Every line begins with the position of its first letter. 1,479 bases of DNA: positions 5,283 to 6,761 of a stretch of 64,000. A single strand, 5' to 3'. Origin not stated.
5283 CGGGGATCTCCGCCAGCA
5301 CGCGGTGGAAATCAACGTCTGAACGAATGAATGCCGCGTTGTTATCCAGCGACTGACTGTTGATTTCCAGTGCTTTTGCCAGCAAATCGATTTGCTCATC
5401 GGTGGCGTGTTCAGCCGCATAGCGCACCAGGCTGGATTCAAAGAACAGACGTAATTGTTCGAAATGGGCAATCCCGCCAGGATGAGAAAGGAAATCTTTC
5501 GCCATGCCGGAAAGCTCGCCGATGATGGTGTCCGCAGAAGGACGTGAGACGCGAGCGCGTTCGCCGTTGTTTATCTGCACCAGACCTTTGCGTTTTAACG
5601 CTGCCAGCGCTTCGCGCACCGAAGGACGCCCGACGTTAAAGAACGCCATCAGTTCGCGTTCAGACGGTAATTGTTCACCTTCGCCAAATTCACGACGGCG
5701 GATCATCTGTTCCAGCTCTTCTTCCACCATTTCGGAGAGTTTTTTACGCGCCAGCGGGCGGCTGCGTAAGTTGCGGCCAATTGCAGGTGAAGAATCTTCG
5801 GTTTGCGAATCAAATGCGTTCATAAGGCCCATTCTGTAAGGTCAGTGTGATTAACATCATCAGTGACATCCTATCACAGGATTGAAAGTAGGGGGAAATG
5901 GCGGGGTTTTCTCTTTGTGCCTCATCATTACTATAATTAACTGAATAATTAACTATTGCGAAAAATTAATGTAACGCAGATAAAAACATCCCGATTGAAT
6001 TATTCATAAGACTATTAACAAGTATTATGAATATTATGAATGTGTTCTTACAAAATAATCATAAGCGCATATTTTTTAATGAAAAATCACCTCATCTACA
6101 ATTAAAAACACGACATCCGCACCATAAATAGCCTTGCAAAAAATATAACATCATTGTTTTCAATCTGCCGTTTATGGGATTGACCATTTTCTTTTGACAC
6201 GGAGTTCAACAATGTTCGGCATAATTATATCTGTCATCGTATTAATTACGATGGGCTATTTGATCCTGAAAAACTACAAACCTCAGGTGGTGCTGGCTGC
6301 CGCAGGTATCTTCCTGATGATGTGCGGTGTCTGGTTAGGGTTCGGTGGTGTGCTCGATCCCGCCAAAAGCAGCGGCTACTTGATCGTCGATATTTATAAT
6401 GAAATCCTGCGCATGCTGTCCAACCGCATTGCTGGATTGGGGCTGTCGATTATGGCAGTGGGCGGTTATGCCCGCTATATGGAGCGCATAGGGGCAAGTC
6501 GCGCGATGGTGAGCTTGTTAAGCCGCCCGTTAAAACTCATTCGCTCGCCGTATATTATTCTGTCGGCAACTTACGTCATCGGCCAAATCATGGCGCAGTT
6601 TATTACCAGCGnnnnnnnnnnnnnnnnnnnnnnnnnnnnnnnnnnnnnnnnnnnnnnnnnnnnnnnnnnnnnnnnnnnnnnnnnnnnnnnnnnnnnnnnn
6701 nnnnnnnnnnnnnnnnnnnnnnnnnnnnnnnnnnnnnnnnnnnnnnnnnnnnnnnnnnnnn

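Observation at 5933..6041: Direct and inverted short repeats in the AT-rich nanR-dcuD intergenic region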

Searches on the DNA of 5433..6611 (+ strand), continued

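Call 36: search_dna_similar(query=window:5995-6054:+, collection=ecoli_genomes, mode=near, rows=spread, max_rows=12)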
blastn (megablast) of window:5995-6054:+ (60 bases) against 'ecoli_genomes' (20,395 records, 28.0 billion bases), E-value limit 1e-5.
Records with a match: 4157; places in all: 4158; records where one place covers at least 80% of the query: 4152.
Genomes with a match: 4157 of 5426; with a place that covers at least 80% of the query: 4152. Places per genome that has any: lowest 1, median 1, highest 2. On chromosomes: 4158 places; on plasmids: 0.
Best place of each record, by identity: >=99% 394; 95-99% 1003; 90-95% 2757; 80-90% 3.
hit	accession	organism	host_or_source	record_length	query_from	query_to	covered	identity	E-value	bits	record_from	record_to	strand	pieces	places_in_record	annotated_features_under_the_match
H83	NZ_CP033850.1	Escherichia coli strain FDAARGOS_497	Homo sapiens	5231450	1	60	100%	100.0%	2e-22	111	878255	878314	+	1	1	none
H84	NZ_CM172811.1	Escherichia coli strain FCI1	Homo sapiens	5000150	1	60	100%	100.0%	2e-22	111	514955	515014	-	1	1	none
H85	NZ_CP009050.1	Escherichia coli NCCP15648 strain NCCP15648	stool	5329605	1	60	100%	95.0%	2e-17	95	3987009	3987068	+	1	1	none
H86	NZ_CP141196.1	Escherichia coli strain 673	Homo sapiens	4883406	1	60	100%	95.0%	2e-17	95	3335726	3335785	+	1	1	none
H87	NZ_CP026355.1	Escherichia coli strain 3A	not applicable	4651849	1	60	100%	93.3%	8e-16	90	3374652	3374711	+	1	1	none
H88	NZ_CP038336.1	Escherichia coli O157:H7 strain LSU61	Deer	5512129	1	60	100%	93.3%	8e-16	90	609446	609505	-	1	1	none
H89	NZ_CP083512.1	Escherichia coli strain elppa4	Homo sapiens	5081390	1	60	100%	93.3%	8e-16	90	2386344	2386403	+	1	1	none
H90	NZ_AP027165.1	Escherichia coli strain H19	Homo sapiens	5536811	1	60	100%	93.3%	8e-16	90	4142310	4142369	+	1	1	none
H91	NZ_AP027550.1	Escherichia coli strain LR-51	Homo sapiens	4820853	1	60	100%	93.3%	8e-16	90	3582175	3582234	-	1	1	none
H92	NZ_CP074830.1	Escherichia coli strain 7_15_5C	bovine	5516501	1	60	100%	93.3%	8e-16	90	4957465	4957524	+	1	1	none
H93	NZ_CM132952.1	Escherichia coli strain 167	Homo sapiens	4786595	1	60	100%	93.3%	8e-16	90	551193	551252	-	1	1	none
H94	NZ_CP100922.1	Escherichia coli strain ET734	sediment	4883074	30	60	52%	100.0%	2e-6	58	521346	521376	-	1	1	none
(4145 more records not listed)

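Call 53: search_rna_families(source=window, start=5700, end=6350, threshold=evalue, max_evalue=10)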
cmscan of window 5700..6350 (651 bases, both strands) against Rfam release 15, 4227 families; matches with E-value up to 10: 7.
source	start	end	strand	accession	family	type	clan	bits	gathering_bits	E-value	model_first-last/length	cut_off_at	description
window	6099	6166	-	RF01191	SNORD121A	Gene; snRNA; snoRNA; CD-box;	-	20.8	44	0.41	1-82/82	no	Small nucleolar RNA SNORD121A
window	5950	5987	-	RF00196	AMV_RNA1_SL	Cis-reg;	-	17.1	60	6.6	1-35/35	no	Alfalfa mosaic virus RNA 1 5' UTR stem-loop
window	5827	5868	-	RF00274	SNORD57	Gene; snRNA; snoRNA; CD-box;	CL00058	16.2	47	2.3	1-72/72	no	Small nucleolar RNA SNORD57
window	5873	6006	+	RF02390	sau-41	Gene; sRNA;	-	16.1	80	8.4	1-156/156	no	Staphylococcus sRNA sau-41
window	5839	5868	-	RF01298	snoU25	Gene; snRNA; snoRNA; CD-box;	-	15.9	50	2.3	1-69/69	no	Small nucleolar RNA U25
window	5822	5872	-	RF00344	snoZ267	Gene; snRNA; snoRNA; CD-box;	-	14.9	43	9.3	1-73/73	no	Small nucleolar RNA Z267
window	5717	5771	-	RF01549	TB8Cs2H1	Gene; snRNA; snoRNA; HACA-box;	-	14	40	7.4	1-65/65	no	Trypanosomatid snoRNA TB8Cs2H1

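Call 59: search_dna_similar(query=L038:561-620:+, collection=ecoli_genomes, mode=near, rows=spread, max_rows=12)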
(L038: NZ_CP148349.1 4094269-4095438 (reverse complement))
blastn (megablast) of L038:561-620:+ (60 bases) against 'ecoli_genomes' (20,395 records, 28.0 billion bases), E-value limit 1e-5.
Records with a match: 328; places in all: 328; records where one place covers at least 80% of the query: 41.
Genomes with a match: 328 of 5426; with a place that covers at least 80% of the query: 41. Places per genome that has any: lowest 1, median 1, highest 1. On chromosomes: 328 places; on plasmids: 0.
Best place of each record, by identity: >=99% 287; 95-99% 28; 80-90% 13.
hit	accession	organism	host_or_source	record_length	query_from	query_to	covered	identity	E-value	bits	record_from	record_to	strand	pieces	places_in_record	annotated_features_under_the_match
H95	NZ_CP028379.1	Escherichia coli O145 str. RM9872 strain RM9872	Bos taurus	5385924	1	60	100%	100.0%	2e-22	111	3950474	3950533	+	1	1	none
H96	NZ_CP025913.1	Escherichia coli strain 203740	Homo sapiens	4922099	3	60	97%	85.1%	7e-7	60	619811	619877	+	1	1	none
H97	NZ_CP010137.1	Escherichia coli strain D2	dog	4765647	1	40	67%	100.0%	2e-11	75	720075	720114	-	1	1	none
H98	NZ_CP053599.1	Escherichia coli strain NEBExpress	not applicable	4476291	1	40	67%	100.0%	2e-11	75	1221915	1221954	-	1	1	none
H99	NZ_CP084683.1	Escherichia coli strain BL21(RP)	-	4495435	1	40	67%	100.0%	2e-11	75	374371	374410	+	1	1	none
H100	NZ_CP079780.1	Escherichia coli strain BL12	Duck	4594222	1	40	67%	100.0%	2e-11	75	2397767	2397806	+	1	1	none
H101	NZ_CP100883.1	Escherichia coli strain ET896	Hoplobatrachus rugulosus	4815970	1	40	67%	100.0%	2e-11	75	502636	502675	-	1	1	none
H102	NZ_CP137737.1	Escherichia coli strain HNSQ2209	pig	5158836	1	40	67%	100.0%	2e-11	75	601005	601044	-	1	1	none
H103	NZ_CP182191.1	Escherichia coli strain EC24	pig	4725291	1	40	67%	100.0%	2e-11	75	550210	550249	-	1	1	none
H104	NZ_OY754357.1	Escherichia coli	-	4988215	1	40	67%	100.0%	2e-11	75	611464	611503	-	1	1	none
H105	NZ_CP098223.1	Escherichia coli strain Z0117EC0005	Canis lupus familiaris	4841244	1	40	67%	97.5%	1e-9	69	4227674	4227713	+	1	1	none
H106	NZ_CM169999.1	Escherichia coli strain N96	Tibetan Pig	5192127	4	40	62%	100.0%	1e-9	69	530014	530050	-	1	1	none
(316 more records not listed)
